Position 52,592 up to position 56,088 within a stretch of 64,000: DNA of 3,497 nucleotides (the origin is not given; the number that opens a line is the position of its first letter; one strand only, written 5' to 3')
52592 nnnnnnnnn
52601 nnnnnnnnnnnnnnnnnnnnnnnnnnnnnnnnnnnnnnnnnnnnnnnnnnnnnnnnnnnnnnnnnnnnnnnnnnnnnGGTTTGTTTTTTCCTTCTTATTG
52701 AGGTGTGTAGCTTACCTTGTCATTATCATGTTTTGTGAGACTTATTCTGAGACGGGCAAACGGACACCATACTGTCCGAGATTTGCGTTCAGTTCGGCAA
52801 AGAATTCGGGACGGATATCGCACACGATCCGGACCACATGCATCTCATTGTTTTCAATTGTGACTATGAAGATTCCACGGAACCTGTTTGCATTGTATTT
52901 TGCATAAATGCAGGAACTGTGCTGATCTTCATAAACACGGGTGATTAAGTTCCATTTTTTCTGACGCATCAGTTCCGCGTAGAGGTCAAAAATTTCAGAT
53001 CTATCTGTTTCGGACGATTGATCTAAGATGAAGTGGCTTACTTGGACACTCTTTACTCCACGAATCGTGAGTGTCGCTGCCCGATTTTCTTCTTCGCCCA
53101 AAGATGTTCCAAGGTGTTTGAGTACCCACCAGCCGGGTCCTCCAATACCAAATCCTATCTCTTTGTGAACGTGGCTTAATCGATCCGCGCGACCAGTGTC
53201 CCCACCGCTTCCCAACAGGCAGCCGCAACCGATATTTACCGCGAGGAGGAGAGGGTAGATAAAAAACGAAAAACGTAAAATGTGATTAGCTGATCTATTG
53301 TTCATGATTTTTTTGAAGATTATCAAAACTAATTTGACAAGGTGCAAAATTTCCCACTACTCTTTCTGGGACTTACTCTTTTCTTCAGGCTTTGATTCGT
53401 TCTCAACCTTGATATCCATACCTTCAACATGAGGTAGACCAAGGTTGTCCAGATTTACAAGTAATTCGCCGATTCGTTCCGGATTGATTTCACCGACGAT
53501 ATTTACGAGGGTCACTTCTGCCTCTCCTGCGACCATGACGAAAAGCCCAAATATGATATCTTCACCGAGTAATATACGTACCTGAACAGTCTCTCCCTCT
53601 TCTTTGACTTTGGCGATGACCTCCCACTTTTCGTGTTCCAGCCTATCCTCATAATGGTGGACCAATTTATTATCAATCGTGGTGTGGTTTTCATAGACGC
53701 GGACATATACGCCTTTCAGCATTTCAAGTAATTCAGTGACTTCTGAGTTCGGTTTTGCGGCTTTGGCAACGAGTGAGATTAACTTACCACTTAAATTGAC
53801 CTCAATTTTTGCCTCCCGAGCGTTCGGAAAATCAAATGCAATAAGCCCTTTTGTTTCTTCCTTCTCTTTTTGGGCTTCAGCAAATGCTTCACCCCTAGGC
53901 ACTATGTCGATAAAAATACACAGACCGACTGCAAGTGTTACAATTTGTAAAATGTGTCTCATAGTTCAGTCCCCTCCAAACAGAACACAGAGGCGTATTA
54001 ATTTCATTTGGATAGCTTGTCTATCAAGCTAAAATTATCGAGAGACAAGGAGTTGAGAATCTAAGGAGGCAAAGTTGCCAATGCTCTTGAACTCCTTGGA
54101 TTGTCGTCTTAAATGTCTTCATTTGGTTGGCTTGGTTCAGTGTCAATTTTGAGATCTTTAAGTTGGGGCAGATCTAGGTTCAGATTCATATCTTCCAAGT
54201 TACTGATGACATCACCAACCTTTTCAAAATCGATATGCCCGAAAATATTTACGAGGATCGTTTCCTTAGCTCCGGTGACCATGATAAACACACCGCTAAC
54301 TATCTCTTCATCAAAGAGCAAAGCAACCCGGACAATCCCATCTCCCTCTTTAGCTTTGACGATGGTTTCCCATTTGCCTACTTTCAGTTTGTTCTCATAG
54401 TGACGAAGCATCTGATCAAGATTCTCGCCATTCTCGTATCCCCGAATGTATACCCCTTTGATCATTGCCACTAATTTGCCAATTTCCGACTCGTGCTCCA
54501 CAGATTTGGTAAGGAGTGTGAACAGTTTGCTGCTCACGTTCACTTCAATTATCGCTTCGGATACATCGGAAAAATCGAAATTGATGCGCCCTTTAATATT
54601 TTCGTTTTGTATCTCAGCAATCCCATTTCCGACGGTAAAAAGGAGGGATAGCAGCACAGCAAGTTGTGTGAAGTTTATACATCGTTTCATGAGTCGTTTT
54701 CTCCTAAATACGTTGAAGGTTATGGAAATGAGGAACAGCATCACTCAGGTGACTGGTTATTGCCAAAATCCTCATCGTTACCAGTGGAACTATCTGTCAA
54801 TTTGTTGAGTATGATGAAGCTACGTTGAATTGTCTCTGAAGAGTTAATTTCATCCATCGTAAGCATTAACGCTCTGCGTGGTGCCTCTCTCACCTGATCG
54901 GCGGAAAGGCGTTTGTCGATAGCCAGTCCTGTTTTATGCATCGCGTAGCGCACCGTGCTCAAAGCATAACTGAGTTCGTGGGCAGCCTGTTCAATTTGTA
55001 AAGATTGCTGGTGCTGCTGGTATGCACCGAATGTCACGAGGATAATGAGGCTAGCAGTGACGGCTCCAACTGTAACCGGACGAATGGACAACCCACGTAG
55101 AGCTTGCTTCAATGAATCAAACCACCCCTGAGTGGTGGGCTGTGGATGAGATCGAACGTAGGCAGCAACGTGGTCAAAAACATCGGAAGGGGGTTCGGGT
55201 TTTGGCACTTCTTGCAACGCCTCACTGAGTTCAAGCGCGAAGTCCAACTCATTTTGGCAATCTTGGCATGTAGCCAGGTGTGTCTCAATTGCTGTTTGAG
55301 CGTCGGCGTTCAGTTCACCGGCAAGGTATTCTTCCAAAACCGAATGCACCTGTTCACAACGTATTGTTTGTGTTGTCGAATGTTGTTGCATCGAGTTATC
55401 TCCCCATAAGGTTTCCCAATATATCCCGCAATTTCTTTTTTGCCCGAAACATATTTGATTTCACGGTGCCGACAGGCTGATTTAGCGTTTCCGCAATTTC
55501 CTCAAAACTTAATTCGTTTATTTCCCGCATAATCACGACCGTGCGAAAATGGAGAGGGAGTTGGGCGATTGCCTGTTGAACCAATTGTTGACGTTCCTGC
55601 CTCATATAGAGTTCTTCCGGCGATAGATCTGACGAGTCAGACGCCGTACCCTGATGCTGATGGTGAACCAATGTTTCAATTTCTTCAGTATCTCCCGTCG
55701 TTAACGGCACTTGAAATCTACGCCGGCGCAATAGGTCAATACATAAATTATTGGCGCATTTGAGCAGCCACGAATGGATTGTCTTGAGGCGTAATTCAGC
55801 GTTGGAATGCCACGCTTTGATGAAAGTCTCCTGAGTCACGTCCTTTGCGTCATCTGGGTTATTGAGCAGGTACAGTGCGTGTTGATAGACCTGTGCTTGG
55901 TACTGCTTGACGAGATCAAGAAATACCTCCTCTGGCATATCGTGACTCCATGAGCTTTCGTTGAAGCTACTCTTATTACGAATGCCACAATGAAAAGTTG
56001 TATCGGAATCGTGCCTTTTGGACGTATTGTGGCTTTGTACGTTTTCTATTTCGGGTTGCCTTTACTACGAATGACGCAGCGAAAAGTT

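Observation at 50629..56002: ECF sigma / ZAS anti-sigma operon with four DUF4252 domains, one fused to a POTRA-Omp85 barrel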

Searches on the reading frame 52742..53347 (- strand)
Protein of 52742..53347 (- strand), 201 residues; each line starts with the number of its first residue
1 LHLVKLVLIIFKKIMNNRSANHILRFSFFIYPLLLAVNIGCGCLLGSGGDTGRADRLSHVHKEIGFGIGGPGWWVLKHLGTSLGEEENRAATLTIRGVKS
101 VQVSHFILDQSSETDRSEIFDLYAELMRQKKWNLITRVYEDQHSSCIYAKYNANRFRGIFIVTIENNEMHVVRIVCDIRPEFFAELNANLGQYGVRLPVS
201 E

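Call 3: search_protein_families(library=pfam, proteins=[window:52742-53347:-], max_evalue=1)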
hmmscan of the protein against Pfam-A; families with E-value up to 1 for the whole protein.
window:52742-53347:- (201 aa): 2 families
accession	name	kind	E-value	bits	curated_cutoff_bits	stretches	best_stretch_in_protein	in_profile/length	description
PF14060.11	DUF4252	-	5.3e-06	27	23.9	1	88-186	28-125/125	Domain of unknown function (DUF4252)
PF21449.3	RIF2_ASCE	-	0.1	13.3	27.6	1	3-28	3-28/93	RIF2, ASCE domain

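Call 4: search_protein_families(library=ncbifam, proteins=[window:52742-53347:-], max_evalue=1)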
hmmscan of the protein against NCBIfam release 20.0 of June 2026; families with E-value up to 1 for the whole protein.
window:52742-53347:- (201 aa): 0 families

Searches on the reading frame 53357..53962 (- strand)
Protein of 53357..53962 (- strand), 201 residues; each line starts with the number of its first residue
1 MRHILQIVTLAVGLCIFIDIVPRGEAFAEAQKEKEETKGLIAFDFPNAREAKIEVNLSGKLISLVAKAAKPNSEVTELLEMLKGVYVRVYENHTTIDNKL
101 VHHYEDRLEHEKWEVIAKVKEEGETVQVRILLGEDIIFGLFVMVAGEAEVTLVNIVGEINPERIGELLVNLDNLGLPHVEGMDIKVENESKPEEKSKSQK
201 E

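Call 3: search_protein_families(library=pfam, proteins=[window:53357-53962:-], max_evalue=1)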
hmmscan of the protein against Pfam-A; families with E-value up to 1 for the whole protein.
window:53357-53962:- (201 aa): 3 families
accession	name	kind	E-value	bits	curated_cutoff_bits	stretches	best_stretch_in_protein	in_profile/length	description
PF14060.11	DUF4252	-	1.9e-16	60.7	23.9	1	54-167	9-125/125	Domain of unknown function (DUF4252)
PF11557.14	Omp_AT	-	0.013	15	22.5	1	52-120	150-218/327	Solitary outer membrane autotransporter beta-barrel domain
PF13566.11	DUF4130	-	0.11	13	27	1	81-122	56-97/146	Domain of unknown function (DUF4130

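Call 4: search_protein_families(library=ncbifam, proteins=[window:53357-53962:-], max_evalue=1)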
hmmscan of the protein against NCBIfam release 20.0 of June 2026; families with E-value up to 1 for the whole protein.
window:53357-53962:- (201 aa): 2 families
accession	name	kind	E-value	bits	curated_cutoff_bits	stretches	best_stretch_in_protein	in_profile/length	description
NF058626.1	GFO_1090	equivalog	6.6e-05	22.6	150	1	55-172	35-163/177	GFO_1090 family protein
TIGR04183.1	Por_Secre_tail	domain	0.061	13.3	23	1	51-88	23-56/72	T9SS type A sorting domain-containing protein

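Call 25: search_solved_structures(query=window:53357-53962:-, max_evalue=10)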
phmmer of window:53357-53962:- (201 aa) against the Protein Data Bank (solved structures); distinct sequences matched with E-value up to 10: 0.

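Call 67: search_solved_structures(query=A6, max_evalue=10, show_alignments=1)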
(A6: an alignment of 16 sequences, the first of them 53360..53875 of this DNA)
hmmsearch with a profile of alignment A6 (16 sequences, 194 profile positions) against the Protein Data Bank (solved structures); distinct sequences matched with E-value up to 10: 2.
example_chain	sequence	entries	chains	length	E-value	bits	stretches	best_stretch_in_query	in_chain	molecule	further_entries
1vlv_A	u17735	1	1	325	0.18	14.4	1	28-92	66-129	Ornithine carbamoyltransferase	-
1x5m_A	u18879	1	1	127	0.31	13.7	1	40-117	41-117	Calcyclin-binding protein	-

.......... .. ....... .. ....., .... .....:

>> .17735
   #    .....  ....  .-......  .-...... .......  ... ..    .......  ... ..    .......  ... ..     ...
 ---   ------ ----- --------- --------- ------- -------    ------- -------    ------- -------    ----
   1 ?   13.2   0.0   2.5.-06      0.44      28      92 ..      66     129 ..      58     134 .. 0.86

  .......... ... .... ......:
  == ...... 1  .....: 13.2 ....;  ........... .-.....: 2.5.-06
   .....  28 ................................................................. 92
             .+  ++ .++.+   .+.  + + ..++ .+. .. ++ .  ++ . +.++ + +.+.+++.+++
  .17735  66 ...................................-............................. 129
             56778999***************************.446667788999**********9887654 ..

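Call 68: search_protein_families(library=padloc, proteins=[window:53357-53962:-], max_evalue=0.01)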
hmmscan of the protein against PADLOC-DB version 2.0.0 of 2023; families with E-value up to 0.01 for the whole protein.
window:53357-53962:- (201 aa): 0 families

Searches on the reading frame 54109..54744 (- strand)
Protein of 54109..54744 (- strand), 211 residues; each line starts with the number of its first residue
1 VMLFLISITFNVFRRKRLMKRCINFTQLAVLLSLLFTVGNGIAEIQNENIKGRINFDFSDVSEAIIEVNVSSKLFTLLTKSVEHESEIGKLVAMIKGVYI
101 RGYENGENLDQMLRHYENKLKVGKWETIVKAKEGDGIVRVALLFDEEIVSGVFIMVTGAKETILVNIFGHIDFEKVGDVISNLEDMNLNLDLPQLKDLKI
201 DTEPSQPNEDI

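Call 3: search_protein_families(library=pfam, proteins=[window:54109-54744:-], max_evalue=1)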
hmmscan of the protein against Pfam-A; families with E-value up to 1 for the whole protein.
window:54109-54744:- (211 aa): 2 families
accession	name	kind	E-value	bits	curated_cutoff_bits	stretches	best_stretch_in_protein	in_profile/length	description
PF14060.11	DUF4252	-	9.1e-13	48.9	23.9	1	66-177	8-123/125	Domain of unknown function (DUF4252)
PF25747.1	T5_p143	-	0.0092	16.1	27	1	35-102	29-96/255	Bacteriophage T5 tail completion protein p143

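Call 4: search_protein_families(library=ncbifam, proteins=[window:54109-54744:-], max_evalue=1)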
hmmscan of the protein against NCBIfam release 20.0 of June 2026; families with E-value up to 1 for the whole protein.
window:54109-54744:- (211 aa): 1 family
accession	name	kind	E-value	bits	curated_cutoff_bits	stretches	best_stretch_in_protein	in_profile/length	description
NF058626.1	GFO_1090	equivalog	5.7e-07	29.3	150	1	55-183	22-162/177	GFO_1090 family protein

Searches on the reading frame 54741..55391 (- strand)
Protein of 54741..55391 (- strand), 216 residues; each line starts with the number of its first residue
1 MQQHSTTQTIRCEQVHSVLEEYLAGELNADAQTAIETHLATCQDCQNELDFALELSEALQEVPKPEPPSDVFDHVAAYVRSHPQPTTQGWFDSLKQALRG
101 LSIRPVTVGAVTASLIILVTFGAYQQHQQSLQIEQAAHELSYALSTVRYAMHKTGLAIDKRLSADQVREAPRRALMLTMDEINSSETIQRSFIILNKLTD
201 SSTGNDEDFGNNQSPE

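Call 3: search_protein_families(library=pfam, proteins=[window:54741-55391:-], max_evalue=1)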
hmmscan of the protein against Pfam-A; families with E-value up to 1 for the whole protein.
window:54741-55391:- (216 aa): 1 family
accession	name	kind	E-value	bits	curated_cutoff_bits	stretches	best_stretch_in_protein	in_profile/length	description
PF13490.11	zf-HC2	-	2.3e-08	34.4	22.2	1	12-46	1-35/35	Putative zinc-finger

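Call 4: search_protein_families(library=ncbifam, proteins=[window:54741-55391:-], max_evalue=1)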
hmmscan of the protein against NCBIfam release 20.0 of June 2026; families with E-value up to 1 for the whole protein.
window:54741-55391:- (216 aa): 7 families
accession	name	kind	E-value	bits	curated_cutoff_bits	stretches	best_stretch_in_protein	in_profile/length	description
NF052375.1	antisigma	equivalog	1.4e-13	51.3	100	1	19-180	2-155/217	anti-sigma factor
TIGR03988.1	antisig_RsrA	equivalog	9.8e-07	28.8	62.5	1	11-59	1-49/77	mycothiol system anti-sigma-R factor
TIGR02451.1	anti_sig_ChrR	subfamily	5.7e-06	26.3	124.5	1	17-82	6-72/216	ChrR family anti-sigma-E factor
NF010501.0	PRK13920.1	subfamily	9.5e-06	25.4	225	1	13-142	2-115/213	putative anti-sigmaE protein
NF052368.1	antisigmaE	subfamily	3.9e-05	23.4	50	1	11-47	3-39/48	anti-sigma factor family protein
NF042935.1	SCO6880_fam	subfamily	9.4e-05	21.5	60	1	106-174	217-285/477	SCO6880 family protein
NF041468.1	anti_sig_RseA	equivalog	0.11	12.6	165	1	20-69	45-94/135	anti-sigma E factor RseA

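Call 68: search_protein_families(library=padloc, proteins=[window:54741-55391:-], max_evalue=0.01)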
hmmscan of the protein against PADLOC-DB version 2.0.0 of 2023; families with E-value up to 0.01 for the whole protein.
window:54741-55391:- (216 aa): 0 families

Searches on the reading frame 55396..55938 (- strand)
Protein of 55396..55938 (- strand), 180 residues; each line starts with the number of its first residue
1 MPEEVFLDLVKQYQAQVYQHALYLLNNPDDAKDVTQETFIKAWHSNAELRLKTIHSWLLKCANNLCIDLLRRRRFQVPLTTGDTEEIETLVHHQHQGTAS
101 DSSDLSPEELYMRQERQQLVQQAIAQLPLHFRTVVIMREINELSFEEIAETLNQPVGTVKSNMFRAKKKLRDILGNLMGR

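Call 3: search_protein_families(library=pfam, proteins=[window:55396-55938:-], max_evalue=1)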
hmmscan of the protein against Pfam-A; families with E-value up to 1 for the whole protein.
window:55396-55938:- (180 aa): 6 families
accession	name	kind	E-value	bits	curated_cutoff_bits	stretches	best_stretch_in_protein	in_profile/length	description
PF08281.18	Sigma70_r4_2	-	7.1e-16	58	25.7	1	118-170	2-54/54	Sigma-70, region 4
PF04542.20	Sigma70_r2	-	1.8e-15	56.9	24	1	9-74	1-69/71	Sigma-70 region 2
PF04545.22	Sigma70_r4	-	2.7e-09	36.8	24.1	1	123-171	1-49/50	Sigma-70, region 4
PF18273.6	T3RM_EcoP15I_C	-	0.084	13.6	25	1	11-54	28-69/97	Type III R-M EcoP15I C-terminal domain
PF02650.20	HTH_WhiA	-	0.14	13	27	1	121-172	30-82/84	WhiA C-terminal HTH domain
PF16832.10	EKLF_TAD1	-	0.26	11.6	25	1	35-46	2-13/27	Erythroid krueppel-like transcription factor, transactivation 1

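Call 4: search_protein_families(library=ncbifam, proteins=[window:55396-55938:-], max_evalue=1)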
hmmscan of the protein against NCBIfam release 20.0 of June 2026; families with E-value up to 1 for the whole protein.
window:55396-55938:- (180 aa): 100 families (the best 25 are shown)
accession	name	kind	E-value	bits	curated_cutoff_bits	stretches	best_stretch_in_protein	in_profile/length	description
NF007223.0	PRK09641.1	equivalog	4.3e-35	121.2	209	1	4-176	18-186/187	RNA polymerase sigma factor SigW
NF008888.0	PRK11922.1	equivalog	4.4e-33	114.8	204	1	5-176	31-198/231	RNA polymerase sigma factor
NF058625.1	sigma_PG0214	equivalog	8.9e-32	110.1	130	1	1-175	1-162/170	GFO_1088 family ECF-type sigma factor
TIGR02985.1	Sig70_bacteroi1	subfamily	1.8e-30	106.3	126.4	1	5-173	2-161/162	RNA polymerase sigma-70 factor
NF007229.0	PRK09647.1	equivalog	5.8e-30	104.3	265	1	8-175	48-203/220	RNA polymerase sigma factor SigE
TIGR02948.1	SigW_bacill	equivalog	7.5e-30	104.4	243.1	1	4-176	18-186/187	RNA polymerase sigma factor SigW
TIGR02939.1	RpoE_Sigma70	equivalog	3.9e-29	102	236.15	1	6-177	22-189/190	RNA polymerase sigma factor RpoE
NF009166.1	PRK12513.1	equivalog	2.6e-28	99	206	1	5-175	23-187/193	RNA polymerase sigma factor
NF009171.0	PRK12518.1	equivalog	5.7e-28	98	208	1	5-174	28-184/191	RNA polymerase sigma factor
TIGR02937.1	sigma70-ECF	superfamily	3.3e-26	91.9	42.9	1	8-173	5-164/165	sigma-70 family RNA polymerase sigma factor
NF009185.0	PRK12533.1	equivalog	1.4e-25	90.3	248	1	15-175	40-194/231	RNA polymerase sigma factor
TIGR02950.1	SigM_subfam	subfamily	1.8e-24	86.4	147.95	1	9-173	5-157/159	RNA polymerase sigma factor, SigM family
NF007225.0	PRK09643.1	equivalog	3.1e-24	85.8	190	1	4-177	27-185/204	RNA polymerase sigma factor SigM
TIGR02947.1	SigH_actino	hypoth_equivalog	3.3e-24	85.7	251.55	1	12-177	19-182/193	RNA polymerase sigma-70 factor, TIGR02947 family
TIGR02983.1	SigE-fam_strep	subfamily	2.4e-23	82.8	141.55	1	3-173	5-157/162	SigE family RNA polymerase sigma factor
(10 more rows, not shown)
